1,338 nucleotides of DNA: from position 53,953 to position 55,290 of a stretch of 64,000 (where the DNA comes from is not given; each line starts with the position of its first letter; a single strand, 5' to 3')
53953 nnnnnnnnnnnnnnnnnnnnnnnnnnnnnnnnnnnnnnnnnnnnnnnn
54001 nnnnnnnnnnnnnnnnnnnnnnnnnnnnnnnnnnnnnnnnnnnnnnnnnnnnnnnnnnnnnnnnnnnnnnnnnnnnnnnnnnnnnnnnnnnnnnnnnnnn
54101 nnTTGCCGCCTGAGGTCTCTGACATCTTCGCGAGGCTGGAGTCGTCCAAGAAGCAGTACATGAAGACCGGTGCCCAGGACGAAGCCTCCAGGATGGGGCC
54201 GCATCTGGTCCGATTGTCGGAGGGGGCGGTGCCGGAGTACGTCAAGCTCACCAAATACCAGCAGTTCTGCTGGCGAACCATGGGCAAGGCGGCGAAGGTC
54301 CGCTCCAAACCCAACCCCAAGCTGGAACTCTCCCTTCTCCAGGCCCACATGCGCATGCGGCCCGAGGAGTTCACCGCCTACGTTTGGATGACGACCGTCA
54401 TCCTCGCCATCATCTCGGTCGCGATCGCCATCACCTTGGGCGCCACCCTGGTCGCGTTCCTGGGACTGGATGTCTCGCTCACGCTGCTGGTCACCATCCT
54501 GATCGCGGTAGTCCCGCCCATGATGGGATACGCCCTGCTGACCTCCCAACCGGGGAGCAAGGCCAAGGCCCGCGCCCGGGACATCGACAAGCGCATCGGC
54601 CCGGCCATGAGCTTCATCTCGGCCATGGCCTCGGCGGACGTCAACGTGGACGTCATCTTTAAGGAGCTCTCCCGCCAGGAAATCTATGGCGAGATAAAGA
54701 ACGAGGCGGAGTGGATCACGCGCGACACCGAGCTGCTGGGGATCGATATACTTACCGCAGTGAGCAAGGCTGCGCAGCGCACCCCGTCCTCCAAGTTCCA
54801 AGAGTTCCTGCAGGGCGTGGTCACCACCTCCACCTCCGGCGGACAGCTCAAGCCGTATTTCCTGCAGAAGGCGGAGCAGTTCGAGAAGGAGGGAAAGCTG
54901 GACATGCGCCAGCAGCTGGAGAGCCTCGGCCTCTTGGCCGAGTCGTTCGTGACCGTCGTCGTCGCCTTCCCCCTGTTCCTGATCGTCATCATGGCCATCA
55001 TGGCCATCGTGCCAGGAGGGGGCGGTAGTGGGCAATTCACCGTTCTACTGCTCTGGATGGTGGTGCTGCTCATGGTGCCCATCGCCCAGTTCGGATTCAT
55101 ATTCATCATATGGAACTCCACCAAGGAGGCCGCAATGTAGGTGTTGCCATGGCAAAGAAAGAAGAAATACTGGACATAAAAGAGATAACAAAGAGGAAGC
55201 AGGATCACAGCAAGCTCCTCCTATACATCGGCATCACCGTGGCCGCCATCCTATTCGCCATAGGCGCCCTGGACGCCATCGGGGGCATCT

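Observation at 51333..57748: Type-IV-filament locus with Tad-like split platform genes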

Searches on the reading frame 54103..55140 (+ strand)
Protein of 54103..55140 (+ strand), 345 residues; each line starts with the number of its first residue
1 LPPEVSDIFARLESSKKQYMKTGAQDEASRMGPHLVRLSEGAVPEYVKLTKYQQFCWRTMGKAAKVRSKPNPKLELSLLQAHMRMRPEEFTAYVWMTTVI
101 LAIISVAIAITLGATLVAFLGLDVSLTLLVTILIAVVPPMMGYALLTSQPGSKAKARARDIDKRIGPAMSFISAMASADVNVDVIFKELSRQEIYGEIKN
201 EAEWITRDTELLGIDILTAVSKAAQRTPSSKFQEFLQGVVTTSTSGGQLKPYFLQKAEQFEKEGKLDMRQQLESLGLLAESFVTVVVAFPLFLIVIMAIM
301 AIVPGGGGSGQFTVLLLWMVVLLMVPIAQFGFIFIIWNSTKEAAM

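Call 3: search_protein_families(library=pfam, proteins=[window:54103-55140:+], max_evalue=0.01)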
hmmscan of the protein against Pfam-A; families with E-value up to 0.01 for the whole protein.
window:54103-55140:+ (345 aa): 2 families
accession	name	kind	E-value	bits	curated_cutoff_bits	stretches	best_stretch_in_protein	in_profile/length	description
PF00482.28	T2SSF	-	2.7e-12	47.2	25.2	1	172-296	5-124/125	Type II secretion system (T2SS), protein F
PF15461.11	BCD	-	0.00019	21.6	28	1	279-342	128-191/267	Beta-carotene 15,15'-dioxygenase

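Call 4: search_protein_families(library=ncbifam, proteins=[window:54103-55140:+], max_evalue=0.01)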
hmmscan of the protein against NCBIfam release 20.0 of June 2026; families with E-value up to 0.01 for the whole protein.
window:54103-55140:+ (345 aa): 5 families
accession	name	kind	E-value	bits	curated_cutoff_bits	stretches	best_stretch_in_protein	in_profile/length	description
NF004704.2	PRK06041.1-2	equivalog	1.5e-19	70.1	550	1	83-337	6-244/555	archaellar assembly protein ArlJ/FlaJ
NF046075.1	UpsF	equivalog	6.4e-15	54.9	400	1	97-329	32-250/484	membrane pilin protein UpsF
NF053673.1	bindosome_BasF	exception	1.5e-13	50.2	1300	1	103-297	150-337/656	bindosome assembly system membrane anchoring protein BasF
NF004705.1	PRK06041.1-3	equivalog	5.5e-10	38.8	400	1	168-336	10-171/465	archaellar assembly protein ArlJ/FlaJ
NF004703.2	PRK06041.1-1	equivalog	3.2e-06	25.8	570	1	168-338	43-206/525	archaellar assembly protein ArlJ/FlaJ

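Call 10: find_homologous_proteins(query=window:54103-55140:+)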
Query window:54103-55140:+ (345 aa): 1782 proteins with E <= 0.001 among 8000 candidates; the best 120 are listed.
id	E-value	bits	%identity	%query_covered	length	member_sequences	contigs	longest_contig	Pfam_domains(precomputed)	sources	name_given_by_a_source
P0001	6.6e-210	714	95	100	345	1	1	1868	PF00482.29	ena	-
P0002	1.3e-209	713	95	100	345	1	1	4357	PF00482.29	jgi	-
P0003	7.9e-208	707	93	100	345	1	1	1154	PF00482.29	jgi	jgi:flagellar protein FlaJ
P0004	8.8e-208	707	93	100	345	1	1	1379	PF00482.29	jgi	jgi:flagellar protein FlaJ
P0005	2.3e-204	696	92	100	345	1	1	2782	PF00482.29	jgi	jgi:flagellar protein FlaJ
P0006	7.4e-203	691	91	100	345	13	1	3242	PF00482.29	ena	-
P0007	1.6e-201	686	90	100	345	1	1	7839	PF00482.29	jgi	-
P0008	1.3e-200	683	90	100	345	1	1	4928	PF00482.29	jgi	jgi:flagellar protein FlaJ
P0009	1.8e-195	666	94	94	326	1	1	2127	PF00482.29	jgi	jgi:flagellar protein FlaJ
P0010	1.9e-192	656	85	100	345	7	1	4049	PF00482.29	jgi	-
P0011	2.6e-192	656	86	100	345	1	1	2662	PF00482.29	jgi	jgi:flagellar protein FlaJ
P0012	8.1e-191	651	85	100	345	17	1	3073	PF00482.29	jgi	-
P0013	8.3e-186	635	83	100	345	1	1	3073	PF00482.29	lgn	-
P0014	4.1e-184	629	80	100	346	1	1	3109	PF00482.29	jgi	jgi:flagellar protein FlaJ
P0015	1.4e-183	627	80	100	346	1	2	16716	PF00482.29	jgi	-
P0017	3.3e-181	619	81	100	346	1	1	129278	PF00482.29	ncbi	ncbi:MAG: type II secretion system F family protein [Methanomassiliicoccales archaeon]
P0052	6.8e-158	543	71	100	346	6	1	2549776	PF00482.29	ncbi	-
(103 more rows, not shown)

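Call 15: find_encoding_contigs(protein=window:54103-55140:+, flank=10000, max_places=3)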
Protein window:54103-55140:+ (345 aa): no gene with exactly this product is on record in the collection.

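Call 16: find_encoding_contigs(protein=P0017, flank=10000, max_places=2)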
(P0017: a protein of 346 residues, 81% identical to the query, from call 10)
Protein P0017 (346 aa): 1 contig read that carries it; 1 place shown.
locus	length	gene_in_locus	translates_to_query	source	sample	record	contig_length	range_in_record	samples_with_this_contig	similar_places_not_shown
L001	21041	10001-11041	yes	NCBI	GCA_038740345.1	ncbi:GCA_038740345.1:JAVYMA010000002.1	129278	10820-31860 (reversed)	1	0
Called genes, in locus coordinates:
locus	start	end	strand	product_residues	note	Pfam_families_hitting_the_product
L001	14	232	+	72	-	-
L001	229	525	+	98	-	PF10967:DUF2769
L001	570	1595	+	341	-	PF00586:AIRS, PF02769:AIRS_C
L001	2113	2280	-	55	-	-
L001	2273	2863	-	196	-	PF04407:DUF531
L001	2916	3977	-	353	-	PF01916:DS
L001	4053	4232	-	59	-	-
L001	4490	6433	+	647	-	PF06745:ATPase, PF14417:MEDS (faint), PF23365:DUF7090 (weak), PF24336:DUF7504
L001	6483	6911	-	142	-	-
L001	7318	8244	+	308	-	-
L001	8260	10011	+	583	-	PF23990:PilB3_N (weak), PF00437:T2SSE, PF23989:PilB3_C (weak)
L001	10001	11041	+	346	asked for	PF00482:T2SSF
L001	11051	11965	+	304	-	PF00482:T2SSF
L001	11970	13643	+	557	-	PF23990:PilB3_N (weak), PF00437:T2SSE, PF23989:PilB3_C (weak)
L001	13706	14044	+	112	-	PF01035:DNA_binding_1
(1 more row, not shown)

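Call 17: find_encoding_contigs(protein=P0052, flank=10000, max_places=2)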
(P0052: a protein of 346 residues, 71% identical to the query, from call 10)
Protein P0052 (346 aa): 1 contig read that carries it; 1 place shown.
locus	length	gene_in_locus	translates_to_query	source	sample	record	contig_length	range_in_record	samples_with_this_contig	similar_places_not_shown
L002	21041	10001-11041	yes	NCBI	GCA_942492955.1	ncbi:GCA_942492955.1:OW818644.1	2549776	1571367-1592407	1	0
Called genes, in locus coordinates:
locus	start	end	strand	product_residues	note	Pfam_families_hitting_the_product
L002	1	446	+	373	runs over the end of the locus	PF00586:AIRS, PF02769:AIRS_C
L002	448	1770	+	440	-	-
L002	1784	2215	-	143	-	-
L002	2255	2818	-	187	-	PF04407:DUF531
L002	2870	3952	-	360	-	PF01916:DS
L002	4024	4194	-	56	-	-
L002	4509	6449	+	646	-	PF05625:PAXNEB (faint), PF06745:ATPase, PF23365:DUF7090, PF24336:DUF7504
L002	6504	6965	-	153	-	-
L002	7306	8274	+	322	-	-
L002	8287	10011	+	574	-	PF23990:PilB3_N, PF00437:T2SSE, PF27713:UCP018868 (faint), PF23989:PilB3_C (weak)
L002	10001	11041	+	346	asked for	PF00482:T2SSF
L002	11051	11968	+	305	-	PF00482:T2SSF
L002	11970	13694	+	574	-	PF23990:PilB3_N (weak), PF00437:T2SSE, PF23989:PilB3_C (weak)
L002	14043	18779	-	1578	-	PF07705:CARDB, PF12773:DZR (weak), PF13240:Zn_Ribbon_1 (faint), PF17032:Zn_ribbon_15 (faint)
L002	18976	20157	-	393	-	-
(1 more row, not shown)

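Call 25: search_protein_representatives(protein=window:54103-55140:+)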
Query: 345 residues. Proteins with E-value up to 0.001 (for the whole library): 1645; up to 1e-10: 1092; up to 1e-30: 133. The best 150 are listed.
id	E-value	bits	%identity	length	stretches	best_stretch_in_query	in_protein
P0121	7.9e-120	416.2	59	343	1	5-344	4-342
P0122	1.2e-107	376.1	59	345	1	25-342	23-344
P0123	4.4e-95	334.9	53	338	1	27-344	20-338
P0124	4.9e-94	331.4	50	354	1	14-342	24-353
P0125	1.6e-91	323.2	50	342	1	6-342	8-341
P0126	7.5e-86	304.5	47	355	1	7-336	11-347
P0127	2.1e-85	303.1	52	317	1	47-339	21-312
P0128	2.2e-83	296.4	48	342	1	26-336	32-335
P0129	4.2e-83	295.5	71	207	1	148-342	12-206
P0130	3.2e-77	276.2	72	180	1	64-239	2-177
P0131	3.7e-77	276.0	47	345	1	9-340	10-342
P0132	1.8e-68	247.4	45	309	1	38-339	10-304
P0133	1.8e-68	247.4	57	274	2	211-334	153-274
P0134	7.9e-66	238.8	42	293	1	49-339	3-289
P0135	7.8e-64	232.2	47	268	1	8-281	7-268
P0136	3.3e-63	230.1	44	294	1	49-343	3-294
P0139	3.9e-61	223.4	42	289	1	50-343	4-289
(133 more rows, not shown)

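Call 28: list_cluster_members(proteins=[P0121, P0123, P0125, P0126, P0128, P0131, P0132, P0134, P0136, P0139])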
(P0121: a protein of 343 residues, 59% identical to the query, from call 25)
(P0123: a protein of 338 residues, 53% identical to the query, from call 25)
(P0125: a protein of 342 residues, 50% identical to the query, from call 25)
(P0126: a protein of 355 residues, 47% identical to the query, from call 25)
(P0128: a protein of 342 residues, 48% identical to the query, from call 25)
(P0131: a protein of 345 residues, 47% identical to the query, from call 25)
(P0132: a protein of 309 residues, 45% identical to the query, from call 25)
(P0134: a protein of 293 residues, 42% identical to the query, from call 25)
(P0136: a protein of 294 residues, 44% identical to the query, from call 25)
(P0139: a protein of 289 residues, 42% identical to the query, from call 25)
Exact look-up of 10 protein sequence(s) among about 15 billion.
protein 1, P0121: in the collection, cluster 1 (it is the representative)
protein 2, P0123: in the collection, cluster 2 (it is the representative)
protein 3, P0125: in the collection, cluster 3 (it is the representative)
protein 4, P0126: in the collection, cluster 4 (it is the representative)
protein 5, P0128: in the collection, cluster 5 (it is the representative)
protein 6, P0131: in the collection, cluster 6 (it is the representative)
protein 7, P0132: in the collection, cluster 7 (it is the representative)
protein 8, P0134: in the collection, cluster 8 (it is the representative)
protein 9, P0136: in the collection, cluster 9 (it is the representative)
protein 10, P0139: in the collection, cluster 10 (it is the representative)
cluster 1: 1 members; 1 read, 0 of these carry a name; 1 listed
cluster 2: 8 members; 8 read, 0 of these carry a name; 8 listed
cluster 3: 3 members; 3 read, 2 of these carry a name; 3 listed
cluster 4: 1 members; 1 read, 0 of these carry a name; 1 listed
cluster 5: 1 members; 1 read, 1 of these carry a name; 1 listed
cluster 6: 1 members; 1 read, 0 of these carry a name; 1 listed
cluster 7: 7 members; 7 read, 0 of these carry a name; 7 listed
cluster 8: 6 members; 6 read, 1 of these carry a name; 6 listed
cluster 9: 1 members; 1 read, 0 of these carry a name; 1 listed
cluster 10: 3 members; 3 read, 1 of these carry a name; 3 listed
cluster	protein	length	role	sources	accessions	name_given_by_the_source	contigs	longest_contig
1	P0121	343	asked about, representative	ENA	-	-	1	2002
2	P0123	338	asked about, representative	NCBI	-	-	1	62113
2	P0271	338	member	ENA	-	-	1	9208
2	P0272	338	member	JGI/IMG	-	-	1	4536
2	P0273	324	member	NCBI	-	-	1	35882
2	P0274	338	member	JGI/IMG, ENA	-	-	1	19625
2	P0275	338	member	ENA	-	-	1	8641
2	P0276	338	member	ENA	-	-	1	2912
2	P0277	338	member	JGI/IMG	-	-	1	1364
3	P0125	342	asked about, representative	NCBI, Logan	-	-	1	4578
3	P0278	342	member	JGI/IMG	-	flagellar protein FlaJ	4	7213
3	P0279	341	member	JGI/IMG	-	flagellar protein FlaJ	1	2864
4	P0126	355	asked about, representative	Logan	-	-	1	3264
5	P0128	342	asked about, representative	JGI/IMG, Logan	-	flagellar protein FlaJ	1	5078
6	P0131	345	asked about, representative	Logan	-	-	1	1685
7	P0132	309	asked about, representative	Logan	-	-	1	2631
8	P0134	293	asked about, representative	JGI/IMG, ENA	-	-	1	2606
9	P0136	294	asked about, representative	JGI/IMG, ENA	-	-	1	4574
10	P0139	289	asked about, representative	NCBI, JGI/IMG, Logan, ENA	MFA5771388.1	MAG: type II secretion system F family protein [Thermoplasmata archaeon]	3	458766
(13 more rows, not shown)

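Call 32: find_related_loci(query=A2, collection=genome_contigs, flank=8000)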
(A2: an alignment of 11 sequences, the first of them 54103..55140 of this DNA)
Query A2 (345 aa) in genome_contigs; peptide patterns used: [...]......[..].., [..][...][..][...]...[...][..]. (x = any residue, [..] = any of these).
599 stretches matched a pattern (row limit reached: there are more); 572 encode a relative of the query (tblastn E <= 1e-3); the best 80 are kept; 80 distinct loci.
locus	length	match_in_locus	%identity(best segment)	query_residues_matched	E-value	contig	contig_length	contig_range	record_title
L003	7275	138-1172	94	1-345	0e+0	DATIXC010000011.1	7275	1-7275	MAG TPA_asm: Methanomassiliicoccales archaeon isolate SMAG_U15239 k141_2127321, whole genome shotgun sequence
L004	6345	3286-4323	82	1-345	0e+0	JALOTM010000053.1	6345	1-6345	MAG: Methanomassiliicoccales archaeon isolate Prado233 scaffold_28066, whole genome shotgun sequence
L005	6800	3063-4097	79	1-345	0e+0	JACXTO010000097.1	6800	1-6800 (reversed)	MAG: Methanomassiliicoccaceae archaeon isolate bin_47_IMCAS k117_4253555, whole genome shotgun sequence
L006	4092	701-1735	77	1-345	0e+0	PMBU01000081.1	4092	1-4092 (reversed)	MAG: Methanomassiliicoccaceae archaeon isolate fen_65 73.20120700_E3M.288_contig_142435, whole genome shotgun sequence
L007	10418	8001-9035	77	1-345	4e-179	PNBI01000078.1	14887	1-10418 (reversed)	MAG: Methanomassiliicoccaceae archaeon isolate fen_33 73.20110800_E3D.115_contig_84442, whole genome shotgun sequence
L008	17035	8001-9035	85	1-345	3e-177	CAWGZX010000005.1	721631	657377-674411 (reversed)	MAG: Methanomassiliicoccaceae archaeon isolate MFD02979.bin.1.52 genome assembly, contig: contig_38548, whole genome sho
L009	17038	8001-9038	75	1-345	7e-174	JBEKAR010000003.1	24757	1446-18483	MAG: Methanomassiliicoccales archaeon isolate SPRUCE 117 SPRUCE_117_3, whole genome shotgun sequence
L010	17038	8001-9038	72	1-345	3e-169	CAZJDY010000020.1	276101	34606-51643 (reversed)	MAG TPA_asm: uncultured Methanomassiliicoccaceae archaeon isolate binchicken_co167_198 genome assembly, contig: k141_888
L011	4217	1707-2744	71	1-345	7e-175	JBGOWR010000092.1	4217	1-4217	MAG: Thermoplasmata archaeon isolate OBJ_0618_130150_88 k141_294450_length_4217_cov_15.6735, whole genome shotgun sequen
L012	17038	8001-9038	71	1-345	4e-169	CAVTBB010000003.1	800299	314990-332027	MAG: uncultured Methanomassiliicoccales archaeon isolate MFD02416.bin.1.122 genome assembly, contig: contig_67673, whole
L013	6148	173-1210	71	1-345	2e-170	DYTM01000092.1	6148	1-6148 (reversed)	MAG TPA_asm: Methanomassiliicoccus sp. isolate DR5_59_6 Afr_mines_DR5_2506_length_6148_cov_2_192844, whole genome shotgu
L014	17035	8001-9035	69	1-345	1e-168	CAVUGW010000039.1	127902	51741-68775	MAG: Methanomassiliicoccaceae archaeon isolate MFD02138.bin.2.5 genome assembly, contig: contig_59118, whole genome shot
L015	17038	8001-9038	75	1-345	3e-168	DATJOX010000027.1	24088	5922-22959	MAG TPA_asm: Methanomassiliicoccales archaeon isolate SMAG_U14898 k141_143576, whole genome shotgun sequence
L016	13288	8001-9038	70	1-345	1e-166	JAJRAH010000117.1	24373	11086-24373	MAG: Methanomassiliicoccales archaeon isolate OWC_0007 OWC_0007_k121_9454776, whole genome shotgun sequence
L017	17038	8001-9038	71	1-345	8e-166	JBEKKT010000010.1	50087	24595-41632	MAG: Methanomassiliicoccales archaeon isolate SPRUCE 353 SPRUCE_353_10, whole genome shotgun sequence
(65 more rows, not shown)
